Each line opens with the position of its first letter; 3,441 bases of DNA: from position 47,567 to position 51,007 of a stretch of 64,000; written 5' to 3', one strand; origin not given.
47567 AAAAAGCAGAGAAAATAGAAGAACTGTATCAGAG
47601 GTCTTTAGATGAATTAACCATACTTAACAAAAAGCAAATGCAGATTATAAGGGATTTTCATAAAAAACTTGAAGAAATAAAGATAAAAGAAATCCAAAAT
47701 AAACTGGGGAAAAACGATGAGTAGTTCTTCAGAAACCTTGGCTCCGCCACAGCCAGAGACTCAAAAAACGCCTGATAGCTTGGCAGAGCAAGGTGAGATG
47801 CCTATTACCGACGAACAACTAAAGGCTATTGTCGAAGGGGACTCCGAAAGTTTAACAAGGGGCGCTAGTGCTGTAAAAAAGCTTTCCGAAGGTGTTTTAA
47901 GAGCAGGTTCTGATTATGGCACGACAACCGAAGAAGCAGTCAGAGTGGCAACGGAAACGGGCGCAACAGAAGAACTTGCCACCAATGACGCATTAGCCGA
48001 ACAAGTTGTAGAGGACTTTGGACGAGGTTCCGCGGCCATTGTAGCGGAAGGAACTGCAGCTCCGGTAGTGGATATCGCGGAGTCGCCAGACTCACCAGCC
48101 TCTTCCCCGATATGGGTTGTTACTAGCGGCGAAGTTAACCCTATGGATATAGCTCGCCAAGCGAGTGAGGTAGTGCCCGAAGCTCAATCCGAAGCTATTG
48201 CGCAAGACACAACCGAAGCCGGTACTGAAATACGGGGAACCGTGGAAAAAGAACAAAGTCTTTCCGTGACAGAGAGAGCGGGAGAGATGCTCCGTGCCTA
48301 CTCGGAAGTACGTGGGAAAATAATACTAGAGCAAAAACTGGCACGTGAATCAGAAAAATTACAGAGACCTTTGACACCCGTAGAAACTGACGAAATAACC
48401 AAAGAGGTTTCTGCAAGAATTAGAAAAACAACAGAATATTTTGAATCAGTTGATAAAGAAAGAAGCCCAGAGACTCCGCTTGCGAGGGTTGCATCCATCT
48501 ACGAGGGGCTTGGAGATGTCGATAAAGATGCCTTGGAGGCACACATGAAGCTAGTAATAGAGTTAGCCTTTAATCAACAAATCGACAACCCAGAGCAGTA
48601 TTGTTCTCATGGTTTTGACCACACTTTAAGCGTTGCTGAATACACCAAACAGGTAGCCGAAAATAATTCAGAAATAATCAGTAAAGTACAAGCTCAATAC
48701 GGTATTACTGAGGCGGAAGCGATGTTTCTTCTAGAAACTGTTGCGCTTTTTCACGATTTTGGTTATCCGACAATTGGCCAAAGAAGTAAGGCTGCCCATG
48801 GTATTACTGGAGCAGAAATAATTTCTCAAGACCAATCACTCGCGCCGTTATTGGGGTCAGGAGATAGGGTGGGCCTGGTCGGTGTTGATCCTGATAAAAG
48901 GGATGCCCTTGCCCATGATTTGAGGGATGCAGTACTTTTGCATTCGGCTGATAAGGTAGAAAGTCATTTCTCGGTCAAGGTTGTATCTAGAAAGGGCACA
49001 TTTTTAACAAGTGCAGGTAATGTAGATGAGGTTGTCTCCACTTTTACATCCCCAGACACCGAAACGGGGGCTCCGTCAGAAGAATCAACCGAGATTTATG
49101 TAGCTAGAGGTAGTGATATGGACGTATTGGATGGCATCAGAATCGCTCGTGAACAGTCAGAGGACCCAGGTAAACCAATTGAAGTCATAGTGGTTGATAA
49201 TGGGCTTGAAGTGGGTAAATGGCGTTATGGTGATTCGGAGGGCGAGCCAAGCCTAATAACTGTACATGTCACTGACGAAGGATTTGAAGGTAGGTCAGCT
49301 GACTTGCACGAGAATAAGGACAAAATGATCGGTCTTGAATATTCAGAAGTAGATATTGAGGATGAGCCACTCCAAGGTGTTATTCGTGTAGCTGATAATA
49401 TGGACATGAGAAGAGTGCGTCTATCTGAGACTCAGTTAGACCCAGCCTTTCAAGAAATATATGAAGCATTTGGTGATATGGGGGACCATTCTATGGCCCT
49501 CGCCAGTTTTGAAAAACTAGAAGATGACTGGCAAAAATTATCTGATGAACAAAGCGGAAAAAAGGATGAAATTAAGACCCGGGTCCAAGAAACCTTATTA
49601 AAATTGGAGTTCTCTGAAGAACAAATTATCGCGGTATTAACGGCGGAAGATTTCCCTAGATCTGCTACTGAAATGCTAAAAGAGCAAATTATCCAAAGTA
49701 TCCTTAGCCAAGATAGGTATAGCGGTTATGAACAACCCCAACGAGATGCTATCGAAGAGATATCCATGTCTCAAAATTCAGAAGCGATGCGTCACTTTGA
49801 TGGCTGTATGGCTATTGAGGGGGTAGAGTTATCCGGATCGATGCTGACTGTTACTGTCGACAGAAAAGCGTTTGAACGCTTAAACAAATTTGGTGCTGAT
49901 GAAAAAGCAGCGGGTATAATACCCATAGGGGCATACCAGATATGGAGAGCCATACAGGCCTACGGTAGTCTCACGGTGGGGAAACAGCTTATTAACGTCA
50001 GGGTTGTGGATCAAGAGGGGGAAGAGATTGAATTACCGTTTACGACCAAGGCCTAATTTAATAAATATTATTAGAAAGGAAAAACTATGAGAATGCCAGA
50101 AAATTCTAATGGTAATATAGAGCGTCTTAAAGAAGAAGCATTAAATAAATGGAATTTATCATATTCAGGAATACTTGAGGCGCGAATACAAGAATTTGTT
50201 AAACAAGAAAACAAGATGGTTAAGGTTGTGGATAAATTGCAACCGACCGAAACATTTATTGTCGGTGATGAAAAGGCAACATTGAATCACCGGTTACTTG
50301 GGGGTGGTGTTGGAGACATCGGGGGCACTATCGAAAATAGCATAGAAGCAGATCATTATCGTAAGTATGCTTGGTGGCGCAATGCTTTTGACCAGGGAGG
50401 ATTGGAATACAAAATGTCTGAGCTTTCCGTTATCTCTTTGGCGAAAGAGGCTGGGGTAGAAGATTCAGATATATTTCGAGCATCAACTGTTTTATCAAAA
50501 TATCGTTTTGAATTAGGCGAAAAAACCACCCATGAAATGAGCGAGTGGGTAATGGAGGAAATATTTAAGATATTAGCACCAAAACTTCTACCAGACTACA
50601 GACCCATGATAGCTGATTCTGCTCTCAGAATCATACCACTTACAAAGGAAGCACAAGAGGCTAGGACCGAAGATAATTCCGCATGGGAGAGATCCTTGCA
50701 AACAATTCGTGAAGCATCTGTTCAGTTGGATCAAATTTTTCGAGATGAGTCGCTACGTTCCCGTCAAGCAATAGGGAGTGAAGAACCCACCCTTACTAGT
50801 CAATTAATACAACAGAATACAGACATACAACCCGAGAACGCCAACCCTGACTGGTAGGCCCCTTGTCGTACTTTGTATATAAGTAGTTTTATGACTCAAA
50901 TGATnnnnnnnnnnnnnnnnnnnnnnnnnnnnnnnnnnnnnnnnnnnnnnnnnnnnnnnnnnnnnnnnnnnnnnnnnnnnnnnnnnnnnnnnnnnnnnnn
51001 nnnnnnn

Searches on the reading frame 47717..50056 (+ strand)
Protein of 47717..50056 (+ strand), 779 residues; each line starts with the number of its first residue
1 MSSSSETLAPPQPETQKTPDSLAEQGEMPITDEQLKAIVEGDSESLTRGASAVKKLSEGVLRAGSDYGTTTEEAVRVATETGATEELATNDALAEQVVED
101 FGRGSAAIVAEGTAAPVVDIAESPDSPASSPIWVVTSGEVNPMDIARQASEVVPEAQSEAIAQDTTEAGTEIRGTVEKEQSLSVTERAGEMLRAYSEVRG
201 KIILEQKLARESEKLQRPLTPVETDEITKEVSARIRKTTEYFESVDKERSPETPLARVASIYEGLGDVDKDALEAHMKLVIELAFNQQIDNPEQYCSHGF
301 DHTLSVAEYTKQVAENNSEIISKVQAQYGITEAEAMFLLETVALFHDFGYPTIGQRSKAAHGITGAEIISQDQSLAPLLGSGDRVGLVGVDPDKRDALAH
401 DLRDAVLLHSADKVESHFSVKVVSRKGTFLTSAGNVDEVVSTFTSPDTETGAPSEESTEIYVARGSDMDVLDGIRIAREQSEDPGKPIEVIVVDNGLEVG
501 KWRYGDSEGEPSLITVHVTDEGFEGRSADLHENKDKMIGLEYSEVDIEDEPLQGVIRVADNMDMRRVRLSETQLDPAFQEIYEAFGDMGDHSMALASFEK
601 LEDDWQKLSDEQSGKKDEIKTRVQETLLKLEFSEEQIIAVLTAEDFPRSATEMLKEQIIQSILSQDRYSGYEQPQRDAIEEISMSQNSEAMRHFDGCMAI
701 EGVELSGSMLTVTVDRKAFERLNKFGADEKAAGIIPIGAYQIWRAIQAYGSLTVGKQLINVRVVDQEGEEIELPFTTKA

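Call 3: search_protein_families(library=pfam, proteins=[window:47717-50056:+], max_evalue=0.01)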
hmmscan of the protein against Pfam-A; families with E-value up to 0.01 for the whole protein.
window:47717-50056:+ (779 aa): 1 family
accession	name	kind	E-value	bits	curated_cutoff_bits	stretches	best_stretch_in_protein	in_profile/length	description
PF01966.28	HD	-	2e-06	28.5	22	1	300-374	2-71/116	HD domain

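Call 29: find_homologous_proteins(query=window:47717-50056:+)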
Query window:47717-50056:+ (779 aa): 8 proteins with E <= 0.001 among 8000 candidates.
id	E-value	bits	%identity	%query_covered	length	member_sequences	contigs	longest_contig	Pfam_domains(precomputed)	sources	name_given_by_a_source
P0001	0.0e+0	1679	100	100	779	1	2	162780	PF01966.29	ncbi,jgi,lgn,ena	ncbi:MAG: HD domain-containing protein [bacterium]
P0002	3.1e-260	884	58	99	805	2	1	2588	-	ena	-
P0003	8.0e-98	347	38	73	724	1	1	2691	PF01966.29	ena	-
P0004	2.3e-95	339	37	73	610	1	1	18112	-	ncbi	-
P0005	1.8e-91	326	38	70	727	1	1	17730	-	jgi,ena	-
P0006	8.8e-75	271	36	48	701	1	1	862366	PF01966.29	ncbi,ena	-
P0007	2.8e-62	229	32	68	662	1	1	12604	-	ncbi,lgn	-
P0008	2.9e-21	94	29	44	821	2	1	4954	-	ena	-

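Call 30: find_encoding_contigs(protein=P0004, flank=8000, max_places=2)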
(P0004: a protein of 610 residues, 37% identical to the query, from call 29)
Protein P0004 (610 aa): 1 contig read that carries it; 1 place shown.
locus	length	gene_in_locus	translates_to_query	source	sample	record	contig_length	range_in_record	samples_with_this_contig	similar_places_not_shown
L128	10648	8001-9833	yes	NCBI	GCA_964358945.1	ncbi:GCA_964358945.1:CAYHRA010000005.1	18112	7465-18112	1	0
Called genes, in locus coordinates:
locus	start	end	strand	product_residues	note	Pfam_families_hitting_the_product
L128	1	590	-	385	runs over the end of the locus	PF18915:DUF5667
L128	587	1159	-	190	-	PF04542:Sigma70_r2, PF08281:Sigma70_r4_2, PF04545:Sigma70_r4 (weak)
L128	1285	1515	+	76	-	-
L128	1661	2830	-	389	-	PF20706:GT4-conflict (weak), PF13439:Glyco_transf_4, PF13579:Glyco_trans_4_4, PF00534:Glycos_transf_1, PF13692:Glyco_trans_1_4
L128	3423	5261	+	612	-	PF00664:ABC_membrane, PF02463:SMC_N (weak), PF00005:ABC_tran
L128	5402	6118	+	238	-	-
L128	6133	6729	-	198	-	PF13847:Methyltransf_31, PF08241:Methyltransf_11 (weak), PF08242:Methyltransf_12 (weak), PF13649:Methyltransf_25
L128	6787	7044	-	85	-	-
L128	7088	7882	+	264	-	PF13489:Methyltransf_23 (weak), PF13847:Methyltransf_31, PF08241:Methyltransf_11, PF08242:Methyltransf_12, PF13649:Methyltransf_25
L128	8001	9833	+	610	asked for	-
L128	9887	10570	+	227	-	-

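Call 31: find_encoding_contigs(protein=P0005, flank=8000, max_places=2)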
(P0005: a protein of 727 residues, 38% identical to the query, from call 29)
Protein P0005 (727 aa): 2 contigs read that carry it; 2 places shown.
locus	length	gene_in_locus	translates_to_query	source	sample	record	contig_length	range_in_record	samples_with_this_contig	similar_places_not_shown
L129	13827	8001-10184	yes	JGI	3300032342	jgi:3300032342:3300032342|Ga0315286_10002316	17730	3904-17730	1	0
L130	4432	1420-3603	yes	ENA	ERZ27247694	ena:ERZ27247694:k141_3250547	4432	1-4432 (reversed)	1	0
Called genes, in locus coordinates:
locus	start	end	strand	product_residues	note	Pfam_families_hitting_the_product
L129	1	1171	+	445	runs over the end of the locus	PF22053:DUF6938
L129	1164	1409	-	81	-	-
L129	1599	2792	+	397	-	PF17827:PrmC_N, PF05175:MTS, PF06325:PrmA (weak), PF13649:Methyltransf_25 (weak)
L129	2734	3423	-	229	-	-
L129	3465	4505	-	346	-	PF11258:DUF3048, PF17479:DUF3048_C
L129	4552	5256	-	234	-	PF01386:Ribosomal_L25p, PF14693:Ribosomal_TL5_C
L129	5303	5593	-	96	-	-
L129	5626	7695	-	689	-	PF02518:HATPase_c, PF00204:DNA_gyraseB, PF01751:Toprim, PF00986:DNA_gyraseB_C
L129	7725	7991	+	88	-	-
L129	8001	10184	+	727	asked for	-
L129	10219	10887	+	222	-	-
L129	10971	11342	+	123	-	-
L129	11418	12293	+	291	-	-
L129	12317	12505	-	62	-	-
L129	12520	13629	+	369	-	PF01098:FTSW_RODA_SPOVE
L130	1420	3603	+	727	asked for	-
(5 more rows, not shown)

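Call 32: find_encoding_contigs(protein=P0006, flank=8000, max_places=2)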
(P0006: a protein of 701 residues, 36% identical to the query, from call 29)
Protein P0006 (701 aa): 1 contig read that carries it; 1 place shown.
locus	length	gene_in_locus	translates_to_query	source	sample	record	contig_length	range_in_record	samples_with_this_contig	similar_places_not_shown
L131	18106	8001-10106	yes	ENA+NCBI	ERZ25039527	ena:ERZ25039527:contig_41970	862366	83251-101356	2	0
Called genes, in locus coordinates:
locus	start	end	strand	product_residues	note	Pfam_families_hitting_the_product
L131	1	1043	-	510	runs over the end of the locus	PF13541:ChlI, PF00158:Sigma54_activat (faint), PF01078:Mg_chelatase, PF05496:RuvB_N (faint), PF07728:AAA_5, PF00493:MCM (weak), PF13335:Mg_chelatase_C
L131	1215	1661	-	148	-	-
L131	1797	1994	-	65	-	-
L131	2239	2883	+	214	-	-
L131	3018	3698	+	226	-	-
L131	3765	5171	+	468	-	PF05496:RuvB_N (faint), PF13177:DNA_pol3_delta2, PF13245:AAA_19 (weak), PF13604:AAA_30 (weak), PF00004:AAA, PF13401:AAA_22 (weak), PF21960:RCF1-5-like_lid (weak), PF22608:DNAX_ATPase_lid, +2 more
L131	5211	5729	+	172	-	PF01812:5-FTHF_cyc-lig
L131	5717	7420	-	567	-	PF00395:SLH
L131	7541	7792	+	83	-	-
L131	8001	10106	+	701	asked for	PF01966:HD (faint)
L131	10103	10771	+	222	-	-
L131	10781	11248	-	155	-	PF00334:NDK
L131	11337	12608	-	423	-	PF00675:Peptidase_M16, PF05193:Peptidase_M16_C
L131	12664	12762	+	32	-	-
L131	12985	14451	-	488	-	PF00071:Ras (faint), PF00350:Dynamin_N (faint), PF01926:MMR_HSR1, PF02421:FeoB_N (weak), PF00009:GTP_EFTU, PF02421:FeoB_N, PF01926:MMR_HSR1, PF14714:KH_dom-like, +5 more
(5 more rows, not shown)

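Call 33: find_encoding_contigs(protein=P0007, flank=8000, max_places=2)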
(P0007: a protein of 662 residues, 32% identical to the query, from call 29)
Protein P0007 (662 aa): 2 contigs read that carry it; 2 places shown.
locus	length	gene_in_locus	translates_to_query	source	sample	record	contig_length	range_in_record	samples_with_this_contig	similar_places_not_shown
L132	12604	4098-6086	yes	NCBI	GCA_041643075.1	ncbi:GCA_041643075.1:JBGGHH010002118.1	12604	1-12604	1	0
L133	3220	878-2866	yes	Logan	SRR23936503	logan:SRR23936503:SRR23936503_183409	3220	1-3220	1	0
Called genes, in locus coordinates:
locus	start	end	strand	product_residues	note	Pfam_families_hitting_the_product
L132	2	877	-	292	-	?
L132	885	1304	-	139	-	PF18908:DUF5663 (weak)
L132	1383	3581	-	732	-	PF06874:FBPase_2 (faint)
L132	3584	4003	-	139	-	-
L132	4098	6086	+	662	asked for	-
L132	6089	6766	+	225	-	-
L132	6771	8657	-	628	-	-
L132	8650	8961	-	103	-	-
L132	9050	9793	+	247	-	PF13453:Zn_ribbon_TFIIB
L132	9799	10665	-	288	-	PF16268:DUF4921 (faint), PF01230:HIT (faint), PF01087:GalP_UDP_transf (weak)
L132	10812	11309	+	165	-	PF01195:Pept_tRNA_hydro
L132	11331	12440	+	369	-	PF03727:Hexokinase_2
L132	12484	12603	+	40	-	?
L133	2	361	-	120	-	?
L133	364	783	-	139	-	-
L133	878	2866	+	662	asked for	-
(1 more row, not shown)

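Call 48: search_solved_structures(query=window:47717-50056:+, max_evalue=1)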
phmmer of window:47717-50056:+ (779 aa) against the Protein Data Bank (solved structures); distinct sequences matched with E-value up to 1: 0.

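Call 51: search_protein_families(library=ncbifam, proteins=[window:47717-50056:+], max_evalue=0.01)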
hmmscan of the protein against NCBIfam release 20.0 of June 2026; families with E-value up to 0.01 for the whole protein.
window:47717-50056:+ (779 aa): 1 family
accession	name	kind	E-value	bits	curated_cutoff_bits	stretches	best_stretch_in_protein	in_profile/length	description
TIGR00277.1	HDIG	domain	0.00021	21.1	27.6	1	299-371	5-67/84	HDIG domain-containing metalloprotein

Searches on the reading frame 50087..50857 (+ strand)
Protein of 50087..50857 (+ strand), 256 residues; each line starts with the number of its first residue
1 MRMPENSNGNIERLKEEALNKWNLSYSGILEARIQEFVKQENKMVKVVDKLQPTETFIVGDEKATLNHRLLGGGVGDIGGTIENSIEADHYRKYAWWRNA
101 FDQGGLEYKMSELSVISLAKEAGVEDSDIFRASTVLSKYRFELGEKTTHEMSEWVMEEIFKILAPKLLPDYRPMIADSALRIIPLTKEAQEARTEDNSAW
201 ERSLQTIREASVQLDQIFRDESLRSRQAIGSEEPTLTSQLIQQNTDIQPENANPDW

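Call 3: search_protein_families(library=pfam, proteins=[window:50087-50857:+], max_evalue=0.01)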
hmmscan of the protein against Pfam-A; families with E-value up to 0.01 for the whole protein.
window:50087-50857:+ (256 aa): 0 families

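Call 49: search_solved_structures(query=window:50087-50857:+, max_evalue=1)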
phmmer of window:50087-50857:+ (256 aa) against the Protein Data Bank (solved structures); distinct sequences matched with E-value up to 1: 2.
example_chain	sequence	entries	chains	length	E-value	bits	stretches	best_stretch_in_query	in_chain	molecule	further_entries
9jm7_B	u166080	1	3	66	0.63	12.9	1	8-65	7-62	LRD-2V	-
1jof_A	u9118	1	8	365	0.77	12.6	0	20-95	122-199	CARBOXY-CIS,CIS-MUCONATE CYCLASE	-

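Call 51: search_protein_families(library=ncbifam, proteins=[window:50087-50857:+], max_evalue=0.01)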
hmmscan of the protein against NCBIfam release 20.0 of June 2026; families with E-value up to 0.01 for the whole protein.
window:50087-50857:+ (256 aa): 0 families

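Call 52: find_homologous_proteins(query=window:50087-50857:+)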
Query window:50087-50857:+ (256 aa): 3 proteins with E <= 0.001 among 526 candidates.
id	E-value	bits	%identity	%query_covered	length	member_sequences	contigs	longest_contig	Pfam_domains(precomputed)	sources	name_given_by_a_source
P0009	2.0e-164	563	100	100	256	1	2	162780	-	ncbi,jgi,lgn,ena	ncbi:MAG: hypothetical protein WCP14_02615 [bacterium]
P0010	1.4e-77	279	54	96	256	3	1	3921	-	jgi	-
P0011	7.5e-64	234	51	89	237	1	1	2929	-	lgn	-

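Call 61: search_protein_representatives(alignment_id=A1)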
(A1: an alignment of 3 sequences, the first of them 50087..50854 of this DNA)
Query: 3 sequences, 256 profile positions. Proteins with E-value up to 0.001 (for the whole library): 54; up to 1e-10: 47; up to 1e-30: 16. The best 54 are listed.
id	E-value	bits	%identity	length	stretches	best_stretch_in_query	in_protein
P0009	2.9e-142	488.9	-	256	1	1-256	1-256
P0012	1.2e-43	165.7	-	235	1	8-223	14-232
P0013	2.2e-42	161.6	-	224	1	14-224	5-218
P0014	1.2e-39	152.6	-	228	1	14-225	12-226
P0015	1.2e-35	139.5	-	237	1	12-221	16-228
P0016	1.7e-34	135.8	-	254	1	21-228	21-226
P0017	4.2e-34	134.5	-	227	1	9-216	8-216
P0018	7.0e-34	133.7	-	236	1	13-221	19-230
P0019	1.1e-33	133.1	-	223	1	20-219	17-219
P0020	2.6e-33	131.9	-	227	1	21-220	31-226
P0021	8.3e-33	130.2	-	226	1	8-218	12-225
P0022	3.7e-32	128.1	-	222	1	21-208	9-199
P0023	9.7e-32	126.7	-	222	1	14-217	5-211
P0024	1.6e-31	126.0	-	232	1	4-227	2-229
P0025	1.6e-31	126.0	-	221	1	12-220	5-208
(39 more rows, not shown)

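Call 68: predict_structure(alignment_id=A1)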
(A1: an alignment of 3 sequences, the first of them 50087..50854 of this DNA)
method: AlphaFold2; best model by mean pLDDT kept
length: 256 residues; sequences in the alignment: 3
mean_pLDDT: 58.1   pTM: 0.43
mean pLDDT of the five models: 58.1, 56.2, 54.0, 50.8, 49.6
residues with pLDDT >= 90: 8; 70-90: 70; 50-70: 62; < 50: 116
segments of 3 or more residues with pLDDT < 50: 1-9, 74-78, 132-143, 166-219, 224-256
pLDDT, mean of each block of 10 residues (from residue 1): 43 73 86 87 87 86 83 49 72 79 72 55 56 48 50 57 48 39 37 40 43 47 48 41 37 39
secondary structure, 60 per line:
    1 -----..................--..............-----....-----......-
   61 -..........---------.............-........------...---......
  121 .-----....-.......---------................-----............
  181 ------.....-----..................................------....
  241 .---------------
elements in order: H6-23 H26-39 E45-48 E54-59 E62-71 E81-87 H88-93 H95-102 E109-111 H115-121 H127-130 H132-138 H148-163 H169-180 H187-191 H197-230 H237-241
